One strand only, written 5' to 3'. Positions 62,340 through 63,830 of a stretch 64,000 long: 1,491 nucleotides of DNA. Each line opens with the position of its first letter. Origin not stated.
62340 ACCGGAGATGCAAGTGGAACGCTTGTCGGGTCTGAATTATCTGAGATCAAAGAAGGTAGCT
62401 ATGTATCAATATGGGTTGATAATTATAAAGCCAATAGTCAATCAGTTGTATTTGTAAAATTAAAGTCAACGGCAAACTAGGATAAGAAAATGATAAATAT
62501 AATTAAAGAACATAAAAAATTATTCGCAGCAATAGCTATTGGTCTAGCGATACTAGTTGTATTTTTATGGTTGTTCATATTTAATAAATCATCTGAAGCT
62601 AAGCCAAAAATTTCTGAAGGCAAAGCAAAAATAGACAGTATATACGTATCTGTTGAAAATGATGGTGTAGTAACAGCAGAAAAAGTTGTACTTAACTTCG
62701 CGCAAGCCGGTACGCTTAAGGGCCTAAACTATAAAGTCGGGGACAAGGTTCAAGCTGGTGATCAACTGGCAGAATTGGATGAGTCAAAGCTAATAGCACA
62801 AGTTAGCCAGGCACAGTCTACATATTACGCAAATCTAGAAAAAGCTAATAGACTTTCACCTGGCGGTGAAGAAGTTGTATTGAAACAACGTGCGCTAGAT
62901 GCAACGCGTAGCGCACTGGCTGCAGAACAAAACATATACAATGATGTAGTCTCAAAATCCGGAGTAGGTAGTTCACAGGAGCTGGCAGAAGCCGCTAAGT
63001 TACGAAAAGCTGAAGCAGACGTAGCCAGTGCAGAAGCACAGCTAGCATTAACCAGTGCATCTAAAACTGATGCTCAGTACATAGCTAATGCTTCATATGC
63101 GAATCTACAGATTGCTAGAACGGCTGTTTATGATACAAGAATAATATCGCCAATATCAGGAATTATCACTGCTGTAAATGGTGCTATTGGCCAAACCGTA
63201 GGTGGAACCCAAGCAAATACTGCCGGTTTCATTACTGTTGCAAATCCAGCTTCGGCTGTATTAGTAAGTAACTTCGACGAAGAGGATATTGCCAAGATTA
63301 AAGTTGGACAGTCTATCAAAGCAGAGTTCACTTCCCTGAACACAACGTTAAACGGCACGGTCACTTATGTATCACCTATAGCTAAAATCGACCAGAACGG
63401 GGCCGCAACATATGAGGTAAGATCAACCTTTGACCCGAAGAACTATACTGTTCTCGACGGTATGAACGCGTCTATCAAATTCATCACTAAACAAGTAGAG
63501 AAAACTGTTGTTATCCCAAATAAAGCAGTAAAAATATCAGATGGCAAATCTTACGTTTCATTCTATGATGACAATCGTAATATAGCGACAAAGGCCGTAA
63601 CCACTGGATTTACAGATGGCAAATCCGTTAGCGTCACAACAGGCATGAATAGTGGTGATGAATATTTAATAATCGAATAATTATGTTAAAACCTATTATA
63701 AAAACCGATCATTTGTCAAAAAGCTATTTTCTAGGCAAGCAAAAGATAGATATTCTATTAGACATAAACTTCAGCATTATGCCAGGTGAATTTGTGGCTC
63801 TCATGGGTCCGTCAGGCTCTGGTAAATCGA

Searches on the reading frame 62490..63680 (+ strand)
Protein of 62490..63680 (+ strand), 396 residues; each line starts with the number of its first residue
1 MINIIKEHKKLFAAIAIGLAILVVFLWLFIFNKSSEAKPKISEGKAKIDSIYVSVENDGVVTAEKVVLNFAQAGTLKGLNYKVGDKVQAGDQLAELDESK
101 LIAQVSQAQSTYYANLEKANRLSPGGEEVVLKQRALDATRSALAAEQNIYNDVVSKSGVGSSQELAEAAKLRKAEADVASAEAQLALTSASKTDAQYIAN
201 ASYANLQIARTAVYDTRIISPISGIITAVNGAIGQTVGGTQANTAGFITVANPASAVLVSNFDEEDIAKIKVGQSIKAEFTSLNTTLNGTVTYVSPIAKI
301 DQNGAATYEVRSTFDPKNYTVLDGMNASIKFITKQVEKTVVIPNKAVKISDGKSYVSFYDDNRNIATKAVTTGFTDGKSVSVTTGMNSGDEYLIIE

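Call 40: search_protein_families(library=pfam, proteins=[window:62490-63680:+], max_evalue=0.00001)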
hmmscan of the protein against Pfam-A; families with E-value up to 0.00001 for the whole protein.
window:62490-63680:+ (396 aa): 3 families
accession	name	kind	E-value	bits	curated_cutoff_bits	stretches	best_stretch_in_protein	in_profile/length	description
PF16576.10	HlyD_D23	-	4.1e-11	43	30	1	72-325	26-212/214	Barrel-sandwich domain of CusB or HlyD membrane-fusion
PF13437.12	HlyD_3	-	8.4e-09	36.6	22.2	1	218-317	2-96/106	HlyD family secretion protein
PF13533.13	Biotin_lipoyl_2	-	8.8e-06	25.9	29.8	0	68-97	3-32/32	Biotin-lipoyl like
